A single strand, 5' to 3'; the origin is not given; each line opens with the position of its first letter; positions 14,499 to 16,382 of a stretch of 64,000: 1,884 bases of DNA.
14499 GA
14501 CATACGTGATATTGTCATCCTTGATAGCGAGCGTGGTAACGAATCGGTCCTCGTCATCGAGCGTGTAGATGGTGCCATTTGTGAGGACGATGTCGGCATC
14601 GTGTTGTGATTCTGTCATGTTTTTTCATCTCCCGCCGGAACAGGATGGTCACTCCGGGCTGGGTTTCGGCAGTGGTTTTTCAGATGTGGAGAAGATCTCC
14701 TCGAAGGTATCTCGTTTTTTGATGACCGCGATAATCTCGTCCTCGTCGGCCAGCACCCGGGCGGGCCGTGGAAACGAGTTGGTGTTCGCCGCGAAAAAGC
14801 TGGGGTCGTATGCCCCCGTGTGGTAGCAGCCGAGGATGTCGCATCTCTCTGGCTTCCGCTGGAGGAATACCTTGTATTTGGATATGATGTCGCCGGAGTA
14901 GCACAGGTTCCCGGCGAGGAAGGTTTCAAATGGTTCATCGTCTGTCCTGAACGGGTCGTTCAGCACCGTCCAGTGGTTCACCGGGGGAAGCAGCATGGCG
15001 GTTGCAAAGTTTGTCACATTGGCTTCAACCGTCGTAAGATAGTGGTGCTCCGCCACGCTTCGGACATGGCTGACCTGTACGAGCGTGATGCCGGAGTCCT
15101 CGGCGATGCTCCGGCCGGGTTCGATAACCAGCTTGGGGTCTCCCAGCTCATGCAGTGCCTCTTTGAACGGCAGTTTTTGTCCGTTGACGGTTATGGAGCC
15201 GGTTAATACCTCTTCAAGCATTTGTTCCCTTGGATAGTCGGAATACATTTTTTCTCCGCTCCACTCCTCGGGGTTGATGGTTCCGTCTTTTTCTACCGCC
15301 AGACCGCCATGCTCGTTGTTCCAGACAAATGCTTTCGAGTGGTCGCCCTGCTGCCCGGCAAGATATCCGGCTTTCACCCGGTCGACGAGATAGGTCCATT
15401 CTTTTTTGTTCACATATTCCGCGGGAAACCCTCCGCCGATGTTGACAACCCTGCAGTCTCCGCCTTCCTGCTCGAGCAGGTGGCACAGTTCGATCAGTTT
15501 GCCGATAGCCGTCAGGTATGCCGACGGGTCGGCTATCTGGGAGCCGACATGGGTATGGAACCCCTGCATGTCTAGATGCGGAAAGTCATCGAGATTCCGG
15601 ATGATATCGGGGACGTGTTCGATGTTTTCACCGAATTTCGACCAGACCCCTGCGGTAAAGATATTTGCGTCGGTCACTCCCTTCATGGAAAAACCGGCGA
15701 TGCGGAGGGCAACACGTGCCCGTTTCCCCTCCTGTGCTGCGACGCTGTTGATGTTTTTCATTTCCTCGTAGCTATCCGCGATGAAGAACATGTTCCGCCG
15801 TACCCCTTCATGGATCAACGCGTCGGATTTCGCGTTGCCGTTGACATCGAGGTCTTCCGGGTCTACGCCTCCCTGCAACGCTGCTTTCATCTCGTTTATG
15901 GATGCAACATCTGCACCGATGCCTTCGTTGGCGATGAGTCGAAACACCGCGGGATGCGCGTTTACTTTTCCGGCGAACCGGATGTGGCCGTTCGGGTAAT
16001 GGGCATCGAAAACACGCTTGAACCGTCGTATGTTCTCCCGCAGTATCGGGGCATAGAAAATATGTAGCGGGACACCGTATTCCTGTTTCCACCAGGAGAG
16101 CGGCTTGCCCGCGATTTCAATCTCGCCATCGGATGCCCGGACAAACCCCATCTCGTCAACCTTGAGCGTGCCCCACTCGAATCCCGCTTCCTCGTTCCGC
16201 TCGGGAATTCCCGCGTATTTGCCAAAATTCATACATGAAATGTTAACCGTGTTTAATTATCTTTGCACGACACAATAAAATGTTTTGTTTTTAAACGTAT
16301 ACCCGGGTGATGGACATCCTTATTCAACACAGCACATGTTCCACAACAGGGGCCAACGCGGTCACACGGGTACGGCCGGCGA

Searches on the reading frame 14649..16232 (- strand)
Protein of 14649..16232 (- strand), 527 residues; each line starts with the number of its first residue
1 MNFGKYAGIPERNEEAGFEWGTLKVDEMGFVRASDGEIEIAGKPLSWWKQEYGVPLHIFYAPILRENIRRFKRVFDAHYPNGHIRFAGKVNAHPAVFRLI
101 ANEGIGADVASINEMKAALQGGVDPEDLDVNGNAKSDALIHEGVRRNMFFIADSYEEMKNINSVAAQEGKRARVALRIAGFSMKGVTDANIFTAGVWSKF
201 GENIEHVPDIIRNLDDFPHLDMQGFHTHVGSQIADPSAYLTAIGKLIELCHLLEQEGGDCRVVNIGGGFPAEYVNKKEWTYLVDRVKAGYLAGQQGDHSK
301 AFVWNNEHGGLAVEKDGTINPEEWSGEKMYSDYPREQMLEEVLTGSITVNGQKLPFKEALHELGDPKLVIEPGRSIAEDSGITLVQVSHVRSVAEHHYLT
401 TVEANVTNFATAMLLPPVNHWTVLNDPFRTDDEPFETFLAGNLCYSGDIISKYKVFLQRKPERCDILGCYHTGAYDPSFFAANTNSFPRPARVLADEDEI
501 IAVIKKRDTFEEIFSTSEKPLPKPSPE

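Call 67: search_protein_families(library=pfam, proteins=[window:14649-16232:-], max_evalue=0.001)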
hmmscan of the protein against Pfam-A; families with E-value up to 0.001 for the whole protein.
window:14649-16232:- (527 aa): 2 families
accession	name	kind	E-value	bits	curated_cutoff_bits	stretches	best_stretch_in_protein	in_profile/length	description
PF02784.22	Orn_Arg_deC_N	-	2.7e-36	125.6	23.4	1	68-278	4-210/247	Pyridoxal-dependent decarboxylase, pyridoxal binding domain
PF01168.26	Ala_racemase_N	-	1.8e-05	25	24.1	1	64-266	6-194/220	Alanine racemase, N-terminal domain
